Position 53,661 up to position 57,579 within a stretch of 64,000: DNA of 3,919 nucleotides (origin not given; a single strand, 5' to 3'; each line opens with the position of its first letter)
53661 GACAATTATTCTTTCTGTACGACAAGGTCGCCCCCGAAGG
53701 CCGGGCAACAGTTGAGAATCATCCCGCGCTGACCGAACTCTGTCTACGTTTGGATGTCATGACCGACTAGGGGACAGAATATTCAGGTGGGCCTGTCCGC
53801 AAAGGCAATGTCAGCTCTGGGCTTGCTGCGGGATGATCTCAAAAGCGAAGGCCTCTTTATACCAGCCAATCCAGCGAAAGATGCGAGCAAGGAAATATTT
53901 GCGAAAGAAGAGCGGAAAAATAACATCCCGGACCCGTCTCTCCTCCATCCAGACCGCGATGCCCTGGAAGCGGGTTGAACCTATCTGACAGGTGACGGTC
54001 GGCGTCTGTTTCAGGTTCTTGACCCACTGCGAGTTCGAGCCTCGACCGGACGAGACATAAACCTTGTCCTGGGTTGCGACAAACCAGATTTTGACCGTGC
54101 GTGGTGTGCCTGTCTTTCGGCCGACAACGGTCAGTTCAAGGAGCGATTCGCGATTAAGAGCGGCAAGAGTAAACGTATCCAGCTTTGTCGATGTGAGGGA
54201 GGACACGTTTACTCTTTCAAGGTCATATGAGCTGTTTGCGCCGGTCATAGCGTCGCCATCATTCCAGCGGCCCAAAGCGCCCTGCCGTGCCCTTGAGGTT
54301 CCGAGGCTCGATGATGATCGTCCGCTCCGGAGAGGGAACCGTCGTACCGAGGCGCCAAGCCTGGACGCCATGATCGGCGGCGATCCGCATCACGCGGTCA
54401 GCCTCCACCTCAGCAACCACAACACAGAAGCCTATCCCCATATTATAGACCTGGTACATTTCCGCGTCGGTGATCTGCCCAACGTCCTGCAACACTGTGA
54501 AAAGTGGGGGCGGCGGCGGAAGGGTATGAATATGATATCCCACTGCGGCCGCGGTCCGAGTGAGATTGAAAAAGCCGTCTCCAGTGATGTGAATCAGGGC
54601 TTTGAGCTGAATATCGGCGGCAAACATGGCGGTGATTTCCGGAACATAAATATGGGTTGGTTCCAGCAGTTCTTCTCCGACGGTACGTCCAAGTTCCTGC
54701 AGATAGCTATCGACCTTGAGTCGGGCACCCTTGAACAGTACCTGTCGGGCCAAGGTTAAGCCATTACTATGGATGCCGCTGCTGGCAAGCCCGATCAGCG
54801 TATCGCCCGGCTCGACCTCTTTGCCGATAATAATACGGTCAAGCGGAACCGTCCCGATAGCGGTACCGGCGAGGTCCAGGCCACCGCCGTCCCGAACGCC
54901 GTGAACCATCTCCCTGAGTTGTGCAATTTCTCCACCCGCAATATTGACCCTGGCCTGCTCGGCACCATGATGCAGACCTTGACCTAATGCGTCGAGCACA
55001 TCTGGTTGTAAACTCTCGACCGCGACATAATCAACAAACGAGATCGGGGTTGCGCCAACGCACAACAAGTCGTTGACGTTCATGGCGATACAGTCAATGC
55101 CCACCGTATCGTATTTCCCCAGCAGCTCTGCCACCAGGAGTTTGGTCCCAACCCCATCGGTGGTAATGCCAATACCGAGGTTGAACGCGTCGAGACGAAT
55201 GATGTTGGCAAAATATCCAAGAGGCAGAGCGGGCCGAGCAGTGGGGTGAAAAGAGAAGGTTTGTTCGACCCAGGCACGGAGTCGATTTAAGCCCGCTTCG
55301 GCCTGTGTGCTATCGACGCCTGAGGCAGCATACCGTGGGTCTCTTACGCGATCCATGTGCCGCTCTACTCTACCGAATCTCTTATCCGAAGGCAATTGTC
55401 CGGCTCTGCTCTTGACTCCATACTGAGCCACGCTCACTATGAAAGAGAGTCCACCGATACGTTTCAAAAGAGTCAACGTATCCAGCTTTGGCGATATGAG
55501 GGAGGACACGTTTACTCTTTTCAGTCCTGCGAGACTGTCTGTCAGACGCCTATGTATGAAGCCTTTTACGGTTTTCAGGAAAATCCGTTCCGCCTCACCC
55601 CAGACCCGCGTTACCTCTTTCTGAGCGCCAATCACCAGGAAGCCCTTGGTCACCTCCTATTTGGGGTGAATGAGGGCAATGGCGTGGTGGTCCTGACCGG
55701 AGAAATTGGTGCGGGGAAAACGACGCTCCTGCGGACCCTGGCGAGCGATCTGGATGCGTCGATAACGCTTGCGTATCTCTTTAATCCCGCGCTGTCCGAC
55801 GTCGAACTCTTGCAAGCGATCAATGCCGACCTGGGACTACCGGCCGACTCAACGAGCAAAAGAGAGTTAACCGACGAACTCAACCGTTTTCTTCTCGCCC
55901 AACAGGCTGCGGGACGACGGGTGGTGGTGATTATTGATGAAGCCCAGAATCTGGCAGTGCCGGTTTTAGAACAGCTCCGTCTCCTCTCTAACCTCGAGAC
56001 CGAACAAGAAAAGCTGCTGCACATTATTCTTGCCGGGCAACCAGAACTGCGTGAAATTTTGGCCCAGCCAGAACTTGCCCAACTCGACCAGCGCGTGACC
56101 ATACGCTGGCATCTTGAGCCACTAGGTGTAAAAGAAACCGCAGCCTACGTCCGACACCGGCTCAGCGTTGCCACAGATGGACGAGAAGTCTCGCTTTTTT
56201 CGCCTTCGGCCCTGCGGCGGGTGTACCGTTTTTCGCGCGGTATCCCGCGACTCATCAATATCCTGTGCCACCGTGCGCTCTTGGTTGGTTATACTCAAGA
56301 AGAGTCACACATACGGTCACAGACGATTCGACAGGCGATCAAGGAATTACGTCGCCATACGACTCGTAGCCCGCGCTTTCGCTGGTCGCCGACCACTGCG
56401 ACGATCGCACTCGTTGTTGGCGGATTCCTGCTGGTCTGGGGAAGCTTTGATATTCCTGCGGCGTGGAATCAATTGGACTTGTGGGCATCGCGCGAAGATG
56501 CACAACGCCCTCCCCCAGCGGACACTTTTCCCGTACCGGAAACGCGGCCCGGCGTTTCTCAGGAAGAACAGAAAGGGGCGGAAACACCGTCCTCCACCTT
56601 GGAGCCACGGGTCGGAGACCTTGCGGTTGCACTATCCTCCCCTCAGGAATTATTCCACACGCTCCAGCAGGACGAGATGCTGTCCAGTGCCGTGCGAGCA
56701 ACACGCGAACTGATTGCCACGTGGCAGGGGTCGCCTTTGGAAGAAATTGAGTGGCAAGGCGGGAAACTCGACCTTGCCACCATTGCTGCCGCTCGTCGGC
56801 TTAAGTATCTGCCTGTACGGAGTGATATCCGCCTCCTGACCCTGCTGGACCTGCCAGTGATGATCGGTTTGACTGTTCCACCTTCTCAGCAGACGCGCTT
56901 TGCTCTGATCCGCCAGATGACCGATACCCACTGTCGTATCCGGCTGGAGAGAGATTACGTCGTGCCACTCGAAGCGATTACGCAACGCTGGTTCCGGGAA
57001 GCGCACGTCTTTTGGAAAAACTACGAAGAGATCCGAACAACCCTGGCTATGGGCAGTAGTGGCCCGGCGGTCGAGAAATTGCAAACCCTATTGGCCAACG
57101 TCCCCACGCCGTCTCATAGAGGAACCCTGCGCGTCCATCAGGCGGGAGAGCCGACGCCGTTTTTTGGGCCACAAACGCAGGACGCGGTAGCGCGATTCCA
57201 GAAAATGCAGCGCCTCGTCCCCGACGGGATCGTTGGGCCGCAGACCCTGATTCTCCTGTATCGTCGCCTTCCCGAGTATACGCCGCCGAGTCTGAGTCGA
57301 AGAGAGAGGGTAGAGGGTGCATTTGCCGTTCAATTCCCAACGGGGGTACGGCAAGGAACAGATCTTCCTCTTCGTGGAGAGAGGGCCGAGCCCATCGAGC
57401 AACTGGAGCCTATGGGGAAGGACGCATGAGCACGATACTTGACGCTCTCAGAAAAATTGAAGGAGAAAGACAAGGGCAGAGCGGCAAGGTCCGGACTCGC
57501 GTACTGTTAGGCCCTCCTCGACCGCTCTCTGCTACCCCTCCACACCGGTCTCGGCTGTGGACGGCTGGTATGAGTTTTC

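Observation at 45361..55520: Family of ~52-54-bp palindromic elements with conserved 12-bp arms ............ / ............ (3 copies)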

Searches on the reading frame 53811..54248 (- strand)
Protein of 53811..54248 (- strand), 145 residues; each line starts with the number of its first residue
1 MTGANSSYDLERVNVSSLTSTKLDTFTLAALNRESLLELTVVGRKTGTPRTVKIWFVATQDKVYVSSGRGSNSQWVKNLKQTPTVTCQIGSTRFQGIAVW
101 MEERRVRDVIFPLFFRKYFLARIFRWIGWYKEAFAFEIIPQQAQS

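Call 71: search_protein_families(library=pfam, proteins=[window:53811-54248:-], max_evalue=0.001)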
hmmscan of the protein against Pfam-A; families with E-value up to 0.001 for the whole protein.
window:53811-54248:- (145 aa): 2 families
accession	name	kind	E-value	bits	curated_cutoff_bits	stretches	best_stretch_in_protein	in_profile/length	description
PF04075.20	F420H2_quin_red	-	3.6e-12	47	22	1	31-102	20-94/130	F420H(2)-dependent quinone reductase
PF10012.15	DUF2255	-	7.4e-07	29.9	29.8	1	28-118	2-92/115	Uncharacterized protein conserved in bacteria (DUF2255)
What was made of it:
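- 53811..54248 (-): F420H2-dependent quinone reductase/DUF2255-like gene whose 5' end holds copy 2. Pfam PF04075 at 3.6e-12 (call 71).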

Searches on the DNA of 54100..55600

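Call 47: search_rna_families(source=window, start=54100, end=55600, threshold=evalue, max_evalue=5)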
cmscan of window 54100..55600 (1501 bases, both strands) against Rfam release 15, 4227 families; matches with E-value up to 5: 0.
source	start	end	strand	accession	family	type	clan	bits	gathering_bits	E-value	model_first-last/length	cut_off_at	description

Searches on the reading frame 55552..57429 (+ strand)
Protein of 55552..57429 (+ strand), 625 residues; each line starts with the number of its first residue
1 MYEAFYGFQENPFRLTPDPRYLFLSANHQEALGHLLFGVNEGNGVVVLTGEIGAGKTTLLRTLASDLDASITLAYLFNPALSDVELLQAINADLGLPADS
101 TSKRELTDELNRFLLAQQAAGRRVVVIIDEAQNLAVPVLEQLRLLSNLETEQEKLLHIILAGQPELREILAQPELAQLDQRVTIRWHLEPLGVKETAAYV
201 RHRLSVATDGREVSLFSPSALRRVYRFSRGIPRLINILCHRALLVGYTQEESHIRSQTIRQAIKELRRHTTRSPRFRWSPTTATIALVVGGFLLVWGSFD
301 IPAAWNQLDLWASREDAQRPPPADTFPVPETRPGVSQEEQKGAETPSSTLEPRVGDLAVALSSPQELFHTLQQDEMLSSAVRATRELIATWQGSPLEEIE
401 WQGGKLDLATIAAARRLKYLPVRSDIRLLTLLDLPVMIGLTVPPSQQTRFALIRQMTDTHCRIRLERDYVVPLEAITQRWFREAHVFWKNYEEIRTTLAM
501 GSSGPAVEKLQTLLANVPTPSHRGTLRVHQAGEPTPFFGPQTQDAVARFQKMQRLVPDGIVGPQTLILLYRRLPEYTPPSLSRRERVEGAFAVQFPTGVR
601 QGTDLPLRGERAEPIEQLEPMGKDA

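Call 71: search_protein_families(library=pfam, proteins=[window:55552-57429:+], max_evalue=0.001)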
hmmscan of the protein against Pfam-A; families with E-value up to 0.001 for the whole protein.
window:55552-57429:+ (625 aa): 14 families
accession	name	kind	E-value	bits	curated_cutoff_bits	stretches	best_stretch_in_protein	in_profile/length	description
PF13401.12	AAA_22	-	7.3e-29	101.2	27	1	41-170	3-130/130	AAA domain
PF01471.23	PG_binding_1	-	7.4e-12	45.7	23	1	503-567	1-55/57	Putative peptidoglycan binding domain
PF13191.12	AAA_16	-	8.8e-12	46.3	32.6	1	27-155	7-164/167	AAA ATPase domain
PF25199.1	nSTAND_NTPase5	-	3.2e-07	30.7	34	1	37-163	35-133/145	Novel STAND NTPase 5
PF13604.12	AAA_30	-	5.4e-06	26.7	27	1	40-154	15-118/191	AAA domain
PF01637.24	ATPase_2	-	7e-06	26.4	33.2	1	41-160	18-153/225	ATPase domain predominantly from Archaea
PF02367.23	TsaE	-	4.6e-05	23.8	26.6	1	27-69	5-47/128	Threonylcarbamoyl adenosine biosynthesis protein TsaE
PF13173.12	AAA_14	-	0.00016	22.1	27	1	44-135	3-75/129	AAA domain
PF07728.20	AAA_5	-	0.00018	21.9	22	1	46-154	2-99/139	AAA domain (dynein-related subfamily)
PF09848.15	SLFN-g3_helicase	-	0.00048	19.9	24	1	45-136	3-93/354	Schlafen group 3, DNA/RNA helicase domain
PF13245.12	AAA_19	-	0.00059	20.5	25.1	0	43-156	11-121/134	AAA domain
PF24883.2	NPHP3_N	-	0.00067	20.3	24.8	0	42-70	21-49/164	Nephrocystin 3, N-terminal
PF05729.18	NACHT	-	0.0008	19.7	26.7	0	45-205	2-165/167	NACHT domain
PF02492.25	cobW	-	0.00083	19.4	20.7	0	45-78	2-35/180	CobW/HypB/UreG, nucleotide-binding domain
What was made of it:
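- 55552..57429 (+): exeA-like AAA ATPase with a peptidoglycan-binding domain, downstream neighbour of copy 3. Call 71.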
